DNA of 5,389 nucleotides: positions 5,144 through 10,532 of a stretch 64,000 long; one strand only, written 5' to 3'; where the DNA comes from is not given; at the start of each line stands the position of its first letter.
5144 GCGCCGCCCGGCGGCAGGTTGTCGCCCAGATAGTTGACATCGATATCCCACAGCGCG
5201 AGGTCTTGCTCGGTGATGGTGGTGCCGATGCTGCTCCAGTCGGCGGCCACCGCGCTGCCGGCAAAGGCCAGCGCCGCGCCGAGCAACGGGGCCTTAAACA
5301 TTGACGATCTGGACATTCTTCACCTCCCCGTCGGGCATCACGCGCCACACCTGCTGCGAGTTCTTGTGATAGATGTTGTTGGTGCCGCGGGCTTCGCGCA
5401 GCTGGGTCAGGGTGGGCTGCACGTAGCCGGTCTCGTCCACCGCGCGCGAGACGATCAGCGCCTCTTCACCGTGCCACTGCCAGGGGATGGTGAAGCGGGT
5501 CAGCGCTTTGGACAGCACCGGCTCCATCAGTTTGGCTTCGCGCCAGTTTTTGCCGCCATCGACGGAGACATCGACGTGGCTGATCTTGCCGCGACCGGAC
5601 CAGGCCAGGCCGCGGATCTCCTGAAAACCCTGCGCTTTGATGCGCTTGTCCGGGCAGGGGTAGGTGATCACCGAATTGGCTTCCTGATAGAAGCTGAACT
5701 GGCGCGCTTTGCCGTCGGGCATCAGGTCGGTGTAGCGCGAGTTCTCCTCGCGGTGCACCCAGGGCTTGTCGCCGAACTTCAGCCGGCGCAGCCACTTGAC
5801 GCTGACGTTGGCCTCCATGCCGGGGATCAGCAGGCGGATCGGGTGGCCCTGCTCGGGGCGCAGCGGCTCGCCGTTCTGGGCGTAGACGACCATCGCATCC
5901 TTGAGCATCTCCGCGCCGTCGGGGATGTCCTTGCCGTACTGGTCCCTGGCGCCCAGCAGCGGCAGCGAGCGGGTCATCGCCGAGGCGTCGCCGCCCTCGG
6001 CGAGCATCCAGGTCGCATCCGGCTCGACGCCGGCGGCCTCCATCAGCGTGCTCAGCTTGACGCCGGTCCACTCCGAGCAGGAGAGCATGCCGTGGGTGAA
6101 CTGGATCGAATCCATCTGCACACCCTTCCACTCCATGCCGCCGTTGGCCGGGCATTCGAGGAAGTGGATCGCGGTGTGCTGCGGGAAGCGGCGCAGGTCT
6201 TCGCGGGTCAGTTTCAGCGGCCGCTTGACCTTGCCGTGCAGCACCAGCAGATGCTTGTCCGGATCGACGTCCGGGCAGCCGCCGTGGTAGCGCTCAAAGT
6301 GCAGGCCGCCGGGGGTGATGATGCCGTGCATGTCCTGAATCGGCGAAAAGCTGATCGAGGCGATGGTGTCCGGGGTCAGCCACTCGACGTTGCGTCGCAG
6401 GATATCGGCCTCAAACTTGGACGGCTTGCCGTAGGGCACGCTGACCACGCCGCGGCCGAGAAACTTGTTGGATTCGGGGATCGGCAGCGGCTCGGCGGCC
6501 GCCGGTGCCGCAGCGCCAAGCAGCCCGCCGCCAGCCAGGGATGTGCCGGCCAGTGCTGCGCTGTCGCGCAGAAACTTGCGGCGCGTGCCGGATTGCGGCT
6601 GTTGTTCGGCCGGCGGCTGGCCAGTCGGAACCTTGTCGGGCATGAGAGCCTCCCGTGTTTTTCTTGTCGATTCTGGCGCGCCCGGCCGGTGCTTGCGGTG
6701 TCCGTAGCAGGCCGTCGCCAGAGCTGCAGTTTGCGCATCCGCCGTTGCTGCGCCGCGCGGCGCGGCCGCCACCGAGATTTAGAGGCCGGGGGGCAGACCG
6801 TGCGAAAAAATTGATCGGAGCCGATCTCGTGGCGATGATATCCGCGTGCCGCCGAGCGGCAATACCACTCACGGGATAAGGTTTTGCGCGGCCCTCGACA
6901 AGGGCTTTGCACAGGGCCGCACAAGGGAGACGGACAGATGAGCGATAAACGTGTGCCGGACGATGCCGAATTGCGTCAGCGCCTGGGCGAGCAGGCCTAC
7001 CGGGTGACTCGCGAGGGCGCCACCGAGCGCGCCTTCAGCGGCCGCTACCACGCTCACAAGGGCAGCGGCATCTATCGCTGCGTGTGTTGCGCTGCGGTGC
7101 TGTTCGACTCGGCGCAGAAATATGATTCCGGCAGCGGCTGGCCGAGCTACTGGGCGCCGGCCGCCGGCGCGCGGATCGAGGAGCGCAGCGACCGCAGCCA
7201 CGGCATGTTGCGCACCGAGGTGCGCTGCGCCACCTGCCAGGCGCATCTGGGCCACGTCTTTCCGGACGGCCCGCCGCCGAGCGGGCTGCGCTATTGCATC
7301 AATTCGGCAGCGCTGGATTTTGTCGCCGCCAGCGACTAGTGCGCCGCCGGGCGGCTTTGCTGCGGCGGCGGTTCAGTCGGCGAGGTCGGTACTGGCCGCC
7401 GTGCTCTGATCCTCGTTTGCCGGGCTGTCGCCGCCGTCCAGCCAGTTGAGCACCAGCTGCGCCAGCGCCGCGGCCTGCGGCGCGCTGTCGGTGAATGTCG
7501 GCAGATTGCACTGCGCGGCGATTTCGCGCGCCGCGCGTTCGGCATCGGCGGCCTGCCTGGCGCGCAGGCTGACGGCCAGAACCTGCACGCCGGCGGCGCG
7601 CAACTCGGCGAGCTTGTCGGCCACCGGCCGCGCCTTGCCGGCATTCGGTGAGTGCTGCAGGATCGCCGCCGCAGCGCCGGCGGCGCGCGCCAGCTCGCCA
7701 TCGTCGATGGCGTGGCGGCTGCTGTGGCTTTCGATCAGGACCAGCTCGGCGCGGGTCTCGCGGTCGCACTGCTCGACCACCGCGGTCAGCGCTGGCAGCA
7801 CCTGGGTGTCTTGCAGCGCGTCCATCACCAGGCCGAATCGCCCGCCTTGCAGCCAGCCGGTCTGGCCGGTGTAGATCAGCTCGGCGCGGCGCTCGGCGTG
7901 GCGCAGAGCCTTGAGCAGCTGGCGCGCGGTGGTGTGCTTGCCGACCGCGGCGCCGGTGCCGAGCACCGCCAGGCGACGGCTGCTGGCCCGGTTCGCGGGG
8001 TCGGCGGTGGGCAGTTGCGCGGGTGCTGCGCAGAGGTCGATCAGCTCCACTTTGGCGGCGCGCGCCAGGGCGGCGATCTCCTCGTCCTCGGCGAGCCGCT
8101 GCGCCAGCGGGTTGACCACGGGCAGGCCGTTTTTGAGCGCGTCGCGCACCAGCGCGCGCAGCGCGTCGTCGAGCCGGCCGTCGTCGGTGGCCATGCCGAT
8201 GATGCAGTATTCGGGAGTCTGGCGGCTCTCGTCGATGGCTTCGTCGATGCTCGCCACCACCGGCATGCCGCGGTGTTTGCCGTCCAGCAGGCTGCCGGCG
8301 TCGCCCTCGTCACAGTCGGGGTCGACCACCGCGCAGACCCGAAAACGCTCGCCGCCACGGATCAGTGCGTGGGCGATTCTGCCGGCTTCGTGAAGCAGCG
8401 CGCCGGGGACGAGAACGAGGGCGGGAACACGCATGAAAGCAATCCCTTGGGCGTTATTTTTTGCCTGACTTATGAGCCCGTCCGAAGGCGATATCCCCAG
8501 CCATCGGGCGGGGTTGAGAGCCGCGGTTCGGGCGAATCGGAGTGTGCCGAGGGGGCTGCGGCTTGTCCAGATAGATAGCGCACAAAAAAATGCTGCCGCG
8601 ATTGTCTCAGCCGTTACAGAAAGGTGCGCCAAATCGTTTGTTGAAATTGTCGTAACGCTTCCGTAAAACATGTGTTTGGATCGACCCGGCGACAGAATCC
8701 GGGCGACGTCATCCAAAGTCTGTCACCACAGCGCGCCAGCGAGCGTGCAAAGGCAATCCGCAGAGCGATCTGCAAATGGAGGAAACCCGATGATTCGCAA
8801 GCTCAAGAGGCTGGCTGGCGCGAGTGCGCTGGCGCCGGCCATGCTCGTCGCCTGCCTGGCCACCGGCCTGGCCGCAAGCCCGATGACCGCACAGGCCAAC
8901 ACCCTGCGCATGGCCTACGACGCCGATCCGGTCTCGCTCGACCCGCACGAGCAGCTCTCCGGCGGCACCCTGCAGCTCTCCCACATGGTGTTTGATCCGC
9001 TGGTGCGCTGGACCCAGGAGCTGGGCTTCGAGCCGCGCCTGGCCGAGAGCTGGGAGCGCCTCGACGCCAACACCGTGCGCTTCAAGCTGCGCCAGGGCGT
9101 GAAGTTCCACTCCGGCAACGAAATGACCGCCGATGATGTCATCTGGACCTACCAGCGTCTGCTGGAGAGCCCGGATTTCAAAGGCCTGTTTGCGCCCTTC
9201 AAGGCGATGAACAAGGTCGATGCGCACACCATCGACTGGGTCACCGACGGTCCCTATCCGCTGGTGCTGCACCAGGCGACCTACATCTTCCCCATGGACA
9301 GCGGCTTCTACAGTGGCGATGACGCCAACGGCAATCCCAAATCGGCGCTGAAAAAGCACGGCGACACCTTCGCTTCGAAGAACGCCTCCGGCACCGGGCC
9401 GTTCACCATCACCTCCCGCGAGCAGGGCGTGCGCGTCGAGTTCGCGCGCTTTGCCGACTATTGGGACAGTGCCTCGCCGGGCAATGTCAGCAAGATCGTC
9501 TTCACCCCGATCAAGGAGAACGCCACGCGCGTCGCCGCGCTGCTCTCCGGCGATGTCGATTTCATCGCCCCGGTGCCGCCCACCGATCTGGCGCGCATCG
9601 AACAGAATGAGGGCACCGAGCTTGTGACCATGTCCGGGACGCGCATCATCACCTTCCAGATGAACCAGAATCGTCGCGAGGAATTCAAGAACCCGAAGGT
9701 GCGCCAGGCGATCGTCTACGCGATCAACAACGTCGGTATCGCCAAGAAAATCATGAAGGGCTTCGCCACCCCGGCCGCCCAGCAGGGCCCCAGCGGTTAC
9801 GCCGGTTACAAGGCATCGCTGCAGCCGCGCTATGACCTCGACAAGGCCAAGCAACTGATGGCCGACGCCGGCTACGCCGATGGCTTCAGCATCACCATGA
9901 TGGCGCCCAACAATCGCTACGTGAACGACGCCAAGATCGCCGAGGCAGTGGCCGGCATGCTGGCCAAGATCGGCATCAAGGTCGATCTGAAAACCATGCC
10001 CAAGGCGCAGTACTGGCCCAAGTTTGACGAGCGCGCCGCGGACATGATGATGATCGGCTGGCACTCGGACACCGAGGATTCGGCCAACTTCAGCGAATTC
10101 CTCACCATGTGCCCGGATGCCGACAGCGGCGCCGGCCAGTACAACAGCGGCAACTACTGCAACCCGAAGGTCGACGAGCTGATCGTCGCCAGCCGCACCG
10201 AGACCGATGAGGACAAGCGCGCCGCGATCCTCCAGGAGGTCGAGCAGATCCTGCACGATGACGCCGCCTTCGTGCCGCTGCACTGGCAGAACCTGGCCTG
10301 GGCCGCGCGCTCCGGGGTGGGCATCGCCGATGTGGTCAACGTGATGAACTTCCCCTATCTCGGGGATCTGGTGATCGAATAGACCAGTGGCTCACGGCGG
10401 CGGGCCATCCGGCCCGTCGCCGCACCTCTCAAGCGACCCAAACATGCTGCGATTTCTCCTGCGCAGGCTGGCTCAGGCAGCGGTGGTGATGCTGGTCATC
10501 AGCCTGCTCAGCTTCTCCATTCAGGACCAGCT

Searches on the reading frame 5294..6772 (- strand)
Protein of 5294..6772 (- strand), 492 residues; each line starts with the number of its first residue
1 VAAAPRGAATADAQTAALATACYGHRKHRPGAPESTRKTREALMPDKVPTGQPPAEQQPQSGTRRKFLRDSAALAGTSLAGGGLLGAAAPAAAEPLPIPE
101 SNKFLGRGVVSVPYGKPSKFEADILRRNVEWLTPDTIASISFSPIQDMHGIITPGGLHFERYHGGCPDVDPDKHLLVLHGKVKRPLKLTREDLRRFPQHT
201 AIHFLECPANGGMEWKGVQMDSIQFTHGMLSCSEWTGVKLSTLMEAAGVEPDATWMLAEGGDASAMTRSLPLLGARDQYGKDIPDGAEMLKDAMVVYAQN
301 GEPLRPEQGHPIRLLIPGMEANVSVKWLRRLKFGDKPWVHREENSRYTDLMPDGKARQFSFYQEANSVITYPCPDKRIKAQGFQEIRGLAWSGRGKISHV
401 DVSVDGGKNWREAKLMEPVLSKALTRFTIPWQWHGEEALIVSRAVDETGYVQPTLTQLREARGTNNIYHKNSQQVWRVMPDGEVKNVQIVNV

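Call 44: search_protein_families(library=pfam, proteins=[window:5294-6772:-], max_evalue=0.00001)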
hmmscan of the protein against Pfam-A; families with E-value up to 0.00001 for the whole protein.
window:5294-6772:- (492 aa): 2 families
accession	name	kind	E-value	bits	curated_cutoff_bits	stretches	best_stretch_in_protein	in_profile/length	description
PF00174.25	Oxidored_molyb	-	7.3e-44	149.8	24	1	163-337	1-164/169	Oxidoreductase molybdopterin binding domain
PF03404.22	Mo-co_dimer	-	3.2e-19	69.8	22.7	1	364-472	8-134/138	Mo-co oxidoreductase dimerisation domain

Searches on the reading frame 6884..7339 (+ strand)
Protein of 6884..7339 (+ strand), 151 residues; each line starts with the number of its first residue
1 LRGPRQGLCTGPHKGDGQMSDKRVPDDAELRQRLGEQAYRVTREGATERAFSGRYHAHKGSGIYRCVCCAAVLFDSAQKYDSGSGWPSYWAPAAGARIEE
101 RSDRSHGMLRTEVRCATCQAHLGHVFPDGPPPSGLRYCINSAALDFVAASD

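Call 44: search_protein_families(library=pfam, proteins=[window:6884-7339:+], max_evalue=0.00001)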
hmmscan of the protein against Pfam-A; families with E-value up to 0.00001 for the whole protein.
window:6884-7339:+ (151 aa): 1 family
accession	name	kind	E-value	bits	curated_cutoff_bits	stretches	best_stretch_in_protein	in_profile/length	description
PF01641.26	SelR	-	2.7e-48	163.2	24.9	1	35-147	2-115/116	SelR domain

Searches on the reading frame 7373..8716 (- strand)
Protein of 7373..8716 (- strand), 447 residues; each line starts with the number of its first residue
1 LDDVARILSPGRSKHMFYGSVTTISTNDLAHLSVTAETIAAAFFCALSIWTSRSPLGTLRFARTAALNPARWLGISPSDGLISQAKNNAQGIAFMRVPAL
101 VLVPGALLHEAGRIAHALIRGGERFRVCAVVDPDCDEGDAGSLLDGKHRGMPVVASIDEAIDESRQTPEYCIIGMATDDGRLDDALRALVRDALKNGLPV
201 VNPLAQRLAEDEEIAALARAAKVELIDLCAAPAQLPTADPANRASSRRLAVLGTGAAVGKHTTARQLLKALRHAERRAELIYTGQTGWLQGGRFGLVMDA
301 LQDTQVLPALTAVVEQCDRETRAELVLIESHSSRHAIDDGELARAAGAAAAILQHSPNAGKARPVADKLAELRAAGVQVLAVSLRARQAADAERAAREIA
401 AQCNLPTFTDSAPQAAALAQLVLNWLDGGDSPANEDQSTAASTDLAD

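Call 44: search_protein_families(library=pfam, proteins=[window:7373-8716:-], max_evalue=0.00001)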
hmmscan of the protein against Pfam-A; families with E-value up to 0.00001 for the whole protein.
window:7373-8716:- (447 aa): 2 families
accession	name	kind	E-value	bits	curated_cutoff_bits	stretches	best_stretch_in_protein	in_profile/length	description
PF07755.17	DUF1611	-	3.6e-21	75.9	25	1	242-408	8-190/201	Domain of unknown function (DUF1611_C) P-loop domain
PF17396.8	DUF1611_N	-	3.7e-19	69.3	22.6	1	135-228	3-92/95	Domain of unknown function (DUF1611_N) Rossmann-like domain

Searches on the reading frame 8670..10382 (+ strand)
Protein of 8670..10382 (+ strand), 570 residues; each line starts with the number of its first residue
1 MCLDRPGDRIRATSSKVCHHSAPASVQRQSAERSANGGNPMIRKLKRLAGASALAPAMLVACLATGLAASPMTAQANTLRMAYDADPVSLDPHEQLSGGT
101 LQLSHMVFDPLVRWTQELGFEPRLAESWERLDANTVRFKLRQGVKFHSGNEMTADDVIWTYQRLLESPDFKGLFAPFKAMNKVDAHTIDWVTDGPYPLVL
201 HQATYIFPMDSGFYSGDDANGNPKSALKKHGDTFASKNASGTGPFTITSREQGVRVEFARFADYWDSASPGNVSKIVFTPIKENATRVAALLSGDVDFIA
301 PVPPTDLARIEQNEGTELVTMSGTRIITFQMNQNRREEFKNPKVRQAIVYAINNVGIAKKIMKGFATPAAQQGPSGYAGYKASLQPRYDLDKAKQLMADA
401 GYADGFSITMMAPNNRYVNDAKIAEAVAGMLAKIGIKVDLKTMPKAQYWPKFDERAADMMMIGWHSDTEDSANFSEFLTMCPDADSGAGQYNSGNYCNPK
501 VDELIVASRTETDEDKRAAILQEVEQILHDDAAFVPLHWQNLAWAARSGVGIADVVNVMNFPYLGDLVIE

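Call 44: search_protein_families(library=pfam, proteins=[window:8670-10382:+], max_evalue=0.00001)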
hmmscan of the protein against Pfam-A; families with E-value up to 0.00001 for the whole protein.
window:8670-10382:+ (570 aa): 1 family
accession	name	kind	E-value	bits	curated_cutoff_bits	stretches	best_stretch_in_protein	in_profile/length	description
PF00496.27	SBP_bac_5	-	2.3e-90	303.8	32.4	1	120-482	2-364/368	Bacterial extracellular solute-binding proteins, family 5 Middle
